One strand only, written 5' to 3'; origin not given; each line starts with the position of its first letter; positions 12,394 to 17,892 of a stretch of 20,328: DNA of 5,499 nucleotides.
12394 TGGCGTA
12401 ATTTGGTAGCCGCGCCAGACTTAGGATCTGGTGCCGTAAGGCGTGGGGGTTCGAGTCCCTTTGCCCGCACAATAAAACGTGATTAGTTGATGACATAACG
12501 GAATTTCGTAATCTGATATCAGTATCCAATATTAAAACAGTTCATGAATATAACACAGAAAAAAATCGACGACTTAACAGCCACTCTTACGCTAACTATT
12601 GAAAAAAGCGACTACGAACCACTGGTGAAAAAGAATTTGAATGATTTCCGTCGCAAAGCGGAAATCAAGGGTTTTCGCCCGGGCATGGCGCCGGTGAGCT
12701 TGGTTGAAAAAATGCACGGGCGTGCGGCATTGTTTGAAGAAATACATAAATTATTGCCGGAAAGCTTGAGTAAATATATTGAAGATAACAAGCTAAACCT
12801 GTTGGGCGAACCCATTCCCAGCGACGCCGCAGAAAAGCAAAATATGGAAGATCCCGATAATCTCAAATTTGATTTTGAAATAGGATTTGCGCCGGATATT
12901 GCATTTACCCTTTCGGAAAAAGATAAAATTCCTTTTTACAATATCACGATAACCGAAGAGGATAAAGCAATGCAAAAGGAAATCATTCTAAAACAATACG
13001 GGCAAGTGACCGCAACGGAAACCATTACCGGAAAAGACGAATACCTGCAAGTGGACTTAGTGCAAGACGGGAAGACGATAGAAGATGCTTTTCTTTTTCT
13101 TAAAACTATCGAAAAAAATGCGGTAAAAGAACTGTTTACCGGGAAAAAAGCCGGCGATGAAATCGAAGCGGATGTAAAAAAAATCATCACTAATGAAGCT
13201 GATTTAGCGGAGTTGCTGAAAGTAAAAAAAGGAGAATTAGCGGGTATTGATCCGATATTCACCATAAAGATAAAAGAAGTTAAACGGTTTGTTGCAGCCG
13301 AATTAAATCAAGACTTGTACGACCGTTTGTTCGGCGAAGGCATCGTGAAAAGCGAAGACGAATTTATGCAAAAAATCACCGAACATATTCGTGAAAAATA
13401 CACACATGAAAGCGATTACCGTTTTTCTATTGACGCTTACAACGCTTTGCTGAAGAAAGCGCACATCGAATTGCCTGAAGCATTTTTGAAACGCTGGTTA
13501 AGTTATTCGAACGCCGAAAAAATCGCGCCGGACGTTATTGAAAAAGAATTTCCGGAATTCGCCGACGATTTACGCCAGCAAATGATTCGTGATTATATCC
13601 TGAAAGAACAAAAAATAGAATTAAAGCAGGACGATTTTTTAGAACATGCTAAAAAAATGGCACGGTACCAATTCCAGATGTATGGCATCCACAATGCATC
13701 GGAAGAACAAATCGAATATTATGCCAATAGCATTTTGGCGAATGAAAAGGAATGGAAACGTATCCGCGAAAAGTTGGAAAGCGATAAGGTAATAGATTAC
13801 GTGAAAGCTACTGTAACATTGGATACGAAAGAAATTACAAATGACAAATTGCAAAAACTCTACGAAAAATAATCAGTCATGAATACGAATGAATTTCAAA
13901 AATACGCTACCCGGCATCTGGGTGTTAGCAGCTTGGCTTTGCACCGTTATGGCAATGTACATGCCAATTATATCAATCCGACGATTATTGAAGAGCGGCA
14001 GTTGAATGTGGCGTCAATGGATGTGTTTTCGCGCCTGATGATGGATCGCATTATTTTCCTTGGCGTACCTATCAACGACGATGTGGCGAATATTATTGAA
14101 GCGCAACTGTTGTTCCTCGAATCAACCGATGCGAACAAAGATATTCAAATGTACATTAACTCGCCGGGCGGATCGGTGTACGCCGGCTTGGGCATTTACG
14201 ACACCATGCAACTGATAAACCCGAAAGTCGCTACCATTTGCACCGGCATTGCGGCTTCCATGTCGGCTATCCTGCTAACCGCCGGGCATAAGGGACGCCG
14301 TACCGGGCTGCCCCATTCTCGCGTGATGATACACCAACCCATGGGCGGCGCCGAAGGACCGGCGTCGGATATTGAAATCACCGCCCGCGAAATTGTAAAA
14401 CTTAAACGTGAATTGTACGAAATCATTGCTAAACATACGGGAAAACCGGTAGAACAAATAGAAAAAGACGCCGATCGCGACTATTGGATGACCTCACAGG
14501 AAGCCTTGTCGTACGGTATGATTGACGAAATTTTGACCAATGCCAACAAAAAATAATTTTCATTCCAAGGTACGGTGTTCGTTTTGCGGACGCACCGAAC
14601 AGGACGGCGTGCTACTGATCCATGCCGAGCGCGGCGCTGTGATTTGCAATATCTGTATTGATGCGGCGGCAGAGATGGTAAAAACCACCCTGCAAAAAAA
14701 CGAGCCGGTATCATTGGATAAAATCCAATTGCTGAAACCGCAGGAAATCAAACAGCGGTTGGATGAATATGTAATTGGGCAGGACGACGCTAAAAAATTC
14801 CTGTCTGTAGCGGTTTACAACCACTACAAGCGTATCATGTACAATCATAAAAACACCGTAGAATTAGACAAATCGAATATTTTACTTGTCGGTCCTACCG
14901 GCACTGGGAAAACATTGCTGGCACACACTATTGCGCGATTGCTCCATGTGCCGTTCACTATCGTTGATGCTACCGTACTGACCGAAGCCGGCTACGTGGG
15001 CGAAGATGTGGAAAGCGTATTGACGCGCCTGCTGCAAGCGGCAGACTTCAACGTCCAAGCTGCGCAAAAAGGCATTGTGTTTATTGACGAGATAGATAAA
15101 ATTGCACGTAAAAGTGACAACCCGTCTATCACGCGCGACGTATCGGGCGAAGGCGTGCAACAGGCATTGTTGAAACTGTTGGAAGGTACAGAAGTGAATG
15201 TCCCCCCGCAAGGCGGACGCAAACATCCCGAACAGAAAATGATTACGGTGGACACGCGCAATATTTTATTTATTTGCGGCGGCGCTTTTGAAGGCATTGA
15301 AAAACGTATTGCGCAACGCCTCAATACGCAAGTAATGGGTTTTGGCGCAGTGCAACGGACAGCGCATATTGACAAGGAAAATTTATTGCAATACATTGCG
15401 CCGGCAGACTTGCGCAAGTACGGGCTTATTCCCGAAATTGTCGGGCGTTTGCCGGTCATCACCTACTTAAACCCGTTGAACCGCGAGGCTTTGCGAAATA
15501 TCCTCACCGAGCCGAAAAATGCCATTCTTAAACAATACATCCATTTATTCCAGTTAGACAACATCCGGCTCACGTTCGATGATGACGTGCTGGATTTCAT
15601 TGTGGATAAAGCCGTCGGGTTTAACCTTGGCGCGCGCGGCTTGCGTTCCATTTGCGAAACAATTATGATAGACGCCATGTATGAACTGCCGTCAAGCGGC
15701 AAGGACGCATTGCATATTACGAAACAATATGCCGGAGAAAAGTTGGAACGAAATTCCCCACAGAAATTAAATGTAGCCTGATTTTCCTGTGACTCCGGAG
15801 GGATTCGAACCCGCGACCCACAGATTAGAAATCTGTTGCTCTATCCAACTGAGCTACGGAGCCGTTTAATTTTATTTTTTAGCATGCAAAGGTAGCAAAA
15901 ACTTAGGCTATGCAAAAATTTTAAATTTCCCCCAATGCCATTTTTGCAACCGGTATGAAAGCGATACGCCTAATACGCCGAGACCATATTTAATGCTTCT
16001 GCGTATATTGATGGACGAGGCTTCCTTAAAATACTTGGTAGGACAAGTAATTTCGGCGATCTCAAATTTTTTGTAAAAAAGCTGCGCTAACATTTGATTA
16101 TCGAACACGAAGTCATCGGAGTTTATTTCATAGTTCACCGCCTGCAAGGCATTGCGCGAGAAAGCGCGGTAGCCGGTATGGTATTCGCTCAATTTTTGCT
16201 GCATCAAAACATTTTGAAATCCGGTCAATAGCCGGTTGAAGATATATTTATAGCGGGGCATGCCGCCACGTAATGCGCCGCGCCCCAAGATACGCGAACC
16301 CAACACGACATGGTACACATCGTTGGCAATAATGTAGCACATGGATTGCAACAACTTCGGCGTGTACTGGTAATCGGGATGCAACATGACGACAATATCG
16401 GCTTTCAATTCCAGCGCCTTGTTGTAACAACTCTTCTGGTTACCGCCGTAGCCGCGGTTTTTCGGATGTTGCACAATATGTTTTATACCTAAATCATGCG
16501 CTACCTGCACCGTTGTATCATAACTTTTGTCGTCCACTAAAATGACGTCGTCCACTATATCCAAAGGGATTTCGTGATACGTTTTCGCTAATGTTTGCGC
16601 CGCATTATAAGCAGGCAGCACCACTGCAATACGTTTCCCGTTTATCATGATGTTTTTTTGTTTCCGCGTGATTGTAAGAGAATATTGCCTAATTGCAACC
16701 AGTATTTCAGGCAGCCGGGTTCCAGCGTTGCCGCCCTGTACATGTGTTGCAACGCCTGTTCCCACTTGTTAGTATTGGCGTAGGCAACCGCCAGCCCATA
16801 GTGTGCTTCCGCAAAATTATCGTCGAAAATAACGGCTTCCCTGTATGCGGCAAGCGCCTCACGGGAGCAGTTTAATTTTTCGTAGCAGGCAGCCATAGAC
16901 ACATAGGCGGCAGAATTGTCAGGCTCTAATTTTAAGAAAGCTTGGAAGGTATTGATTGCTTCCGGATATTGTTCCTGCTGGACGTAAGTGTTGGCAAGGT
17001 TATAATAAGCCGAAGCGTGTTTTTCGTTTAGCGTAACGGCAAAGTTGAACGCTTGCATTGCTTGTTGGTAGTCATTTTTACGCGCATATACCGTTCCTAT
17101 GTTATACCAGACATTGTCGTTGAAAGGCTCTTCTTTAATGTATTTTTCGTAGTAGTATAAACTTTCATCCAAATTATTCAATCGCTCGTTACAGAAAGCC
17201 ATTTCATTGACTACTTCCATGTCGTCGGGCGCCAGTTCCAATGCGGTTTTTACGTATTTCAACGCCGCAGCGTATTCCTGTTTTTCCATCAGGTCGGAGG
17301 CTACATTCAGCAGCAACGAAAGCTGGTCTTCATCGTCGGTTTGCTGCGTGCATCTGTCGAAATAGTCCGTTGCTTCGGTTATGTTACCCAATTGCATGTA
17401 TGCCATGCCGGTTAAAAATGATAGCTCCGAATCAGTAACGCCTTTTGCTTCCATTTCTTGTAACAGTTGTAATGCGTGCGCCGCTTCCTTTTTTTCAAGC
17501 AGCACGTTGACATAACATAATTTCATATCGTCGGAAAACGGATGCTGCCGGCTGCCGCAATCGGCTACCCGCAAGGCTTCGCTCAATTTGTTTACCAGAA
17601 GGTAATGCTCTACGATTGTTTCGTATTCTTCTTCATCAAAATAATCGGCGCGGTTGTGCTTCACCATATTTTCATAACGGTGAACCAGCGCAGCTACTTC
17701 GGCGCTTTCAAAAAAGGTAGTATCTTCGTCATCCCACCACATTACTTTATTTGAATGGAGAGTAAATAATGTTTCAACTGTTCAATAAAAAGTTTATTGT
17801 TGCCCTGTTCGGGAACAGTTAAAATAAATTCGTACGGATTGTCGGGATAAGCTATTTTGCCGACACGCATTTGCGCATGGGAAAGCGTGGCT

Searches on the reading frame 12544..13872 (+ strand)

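Call 69: search_protein_families(library=pfam, proteins=[window:12544-13872:+], max_evalue=0.0001)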
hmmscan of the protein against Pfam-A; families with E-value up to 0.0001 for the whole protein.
window:12544-13872:+ (442 aa): 2 families
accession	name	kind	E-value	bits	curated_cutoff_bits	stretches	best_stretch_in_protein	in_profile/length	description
PF05697.18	Trigger_N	-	5.9e-29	101.6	22.2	1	1-141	1-137/144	Bacterial trigger factor protein (TF)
PF05698.19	Trigger_C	-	6.9e-05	23.4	22.7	0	272-316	3-47/162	Bacterial trigger factor protein (TF) C-terminus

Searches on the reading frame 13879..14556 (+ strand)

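Call 69: search_protein_families(library=pfam, proteins=[window:13879-14556:+], max_evalue=0.0001)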
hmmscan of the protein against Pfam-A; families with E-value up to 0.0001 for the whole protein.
window:13879-14556:+ (225 aa): 1 family
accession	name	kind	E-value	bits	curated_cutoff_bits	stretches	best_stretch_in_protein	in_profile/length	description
PF00574.28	CLP_protease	-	2.8e-78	262.4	20.2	1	46-221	6-181/182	Clp protease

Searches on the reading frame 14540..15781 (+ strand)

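Call 69: search_protein_families(library=pfam, proteins=[window:14540-15781:+], max_evalue=0.0001)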
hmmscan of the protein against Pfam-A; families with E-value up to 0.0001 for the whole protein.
window:14540-15781:+ (413 aa): 11 families
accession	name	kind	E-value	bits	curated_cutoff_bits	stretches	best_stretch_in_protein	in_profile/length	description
PF07724.20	AAA_2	-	6e-34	117.9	27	1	111-307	3-166/166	AAA domain (Cdc48 subfamily)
PF00004.35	AAA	-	1.7e-18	67.7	21.2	1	114-239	1-99/131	ATPase family associated with various cellular activities (AAA)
PF06689.19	zf-C4_ClpX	-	1.2e-10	41.5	27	1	12-48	2-38/39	ClpX C4-type zinc finger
PF10431.15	ClpB_D2-small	-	1.9e-09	37.9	21.9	1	313-388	1-72/81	C-terminal, D2-small domain, of ClpB protein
PF07728.20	AAA_5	-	1.9e-08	34.8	22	1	113-190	1-80/139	AAA domain (dynein-related subfamily)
PF05496.18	RuvB_N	-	1e-07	32.3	27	1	72-192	4-100/159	Holliday junction DNA helicase RuvB P-loop domain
PF00493.29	MCM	-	5.4e-07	29.4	23.3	1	69-191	17-136/224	MCM P-loop domain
PF13401.12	AAA_22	-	1.4e-05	25.8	27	0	110-188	4-96/130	AAA domain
PF00158.32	Sigma54_activat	-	1.5e-05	25.2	20.2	0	102-190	13-107/168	Sigma-54 interaction domain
PF12775.13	AAA_7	-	1.8e-05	24.8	25.8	1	110-187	32-111/181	P-loop containing dynein motor region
PF01078.27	Mg_chelatase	-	2.4e-05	24.3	20.3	0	112-135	23-46/207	Magnesium chelatase, subunit ChlI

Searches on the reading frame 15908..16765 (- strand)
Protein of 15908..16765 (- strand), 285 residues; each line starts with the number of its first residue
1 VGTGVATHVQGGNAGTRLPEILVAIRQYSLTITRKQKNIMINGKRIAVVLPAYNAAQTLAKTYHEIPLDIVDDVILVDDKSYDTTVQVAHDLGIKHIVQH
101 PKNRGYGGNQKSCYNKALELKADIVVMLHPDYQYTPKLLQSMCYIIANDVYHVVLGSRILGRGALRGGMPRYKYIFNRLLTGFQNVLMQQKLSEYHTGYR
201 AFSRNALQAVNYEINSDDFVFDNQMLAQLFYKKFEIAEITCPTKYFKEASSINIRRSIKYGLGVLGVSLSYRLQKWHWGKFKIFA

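Call 69: search_protein_families(library=pfam, proteins=[window:15908-16765:-], max_evalue=0.0001)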
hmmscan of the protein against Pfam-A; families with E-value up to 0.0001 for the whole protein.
window:15908-16765:- (285 aa): 1 family
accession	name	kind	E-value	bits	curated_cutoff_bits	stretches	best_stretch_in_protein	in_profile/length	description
PF00535.33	Glycos_transf_2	-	7.3e-18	65.5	23.3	1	48-208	2-165/168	Glycosyl transferase family 2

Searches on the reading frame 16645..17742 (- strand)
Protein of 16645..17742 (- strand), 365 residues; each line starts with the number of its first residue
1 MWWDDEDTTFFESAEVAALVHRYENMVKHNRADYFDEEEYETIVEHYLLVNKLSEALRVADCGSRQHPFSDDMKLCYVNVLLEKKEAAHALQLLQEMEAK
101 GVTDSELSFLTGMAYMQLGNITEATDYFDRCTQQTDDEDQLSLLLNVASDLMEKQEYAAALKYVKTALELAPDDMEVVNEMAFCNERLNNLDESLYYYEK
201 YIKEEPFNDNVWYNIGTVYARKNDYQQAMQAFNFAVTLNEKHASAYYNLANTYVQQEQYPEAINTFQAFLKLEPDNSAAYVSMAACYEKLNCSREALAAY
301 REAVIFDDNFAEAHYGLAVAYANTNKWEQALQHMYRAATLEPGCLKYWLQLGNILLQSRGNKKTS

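Call 69: search_protein_families(library=pfam, proteins=[window:16645-17742:-], max_evalue=0.0001)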
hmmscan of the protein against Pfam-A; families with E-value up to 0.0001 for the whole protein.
window:16645-17742:- (365 aa): 23 families
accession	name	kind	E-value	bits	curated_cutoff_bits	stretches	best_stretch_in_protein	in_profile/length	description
PF00515.34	TPR_1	-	6.9e-34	114.7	27.8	2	211-242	3-34/34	Tetratricopeptide repeat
PF07719.23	TPR_2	-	3.8e-33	111.3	27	1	243-276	1-34/34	Tetratricopeptide repeat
PF13432.12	TPR_16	-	3.4e-25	88.6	32.7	3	247-305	1-59/65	Tetratricopeptide repeat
PF13431.12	TPR_17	-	5.1e-25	86.1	24.4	1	197-230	1-34/34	Tetratricopeptide repeat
PF13181.12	TPR_8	-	1.3e-23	81.5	25.7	2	243-276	1-34/34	Tetratricopeptide repeat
PF14559.12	TPR_19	-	2.9e-23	82.4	25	1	222-282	4-63/68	Tetratricopeptide repeat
PF13371.12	TPR_9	-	1.9e-22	79.5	35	2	218-281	4-67/73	Tetratricopeptide repeat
PF13428.12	TPR_14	-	6.2e-22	76.3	23.5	0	245-284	3-42/44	Tetratricopeptide repeat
PF13414.12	TPR_11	-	1.1e-18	67.1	26.8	3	216-256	1-41/42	TPR repeat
PF23914.1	TPR_CcmH_CycH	-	3.1e-16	60.1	42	1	202-302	43-146/158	Cytochrome c-type biogenesis protein H TPR domain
PF13424.12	TPR_12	-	6.1e-15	55.6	30.1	1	210-267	4-69/77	Tetratricopeptide repeat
PF13174.12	TPR_6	-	4.7e-14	52.4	26.3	0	245-275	2-32/33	Tetratricopeptide repeat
PF12895.13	ANAPC3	-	1.1e-13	51.7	27.2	2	189-267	3-80/82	Anaphase-promoting complex, cyclosome, subunit 3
PF13176.12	TPR_7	-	4.9e-13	48.5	27.9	0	245-276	1-32/36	Tetratricopeptide repeat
PF14853.12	Fis1_TPR_C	-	1.1e-08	35.6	25.3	0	247-278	5-36/53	Fis1 C-terminal tetratricopeptide repeat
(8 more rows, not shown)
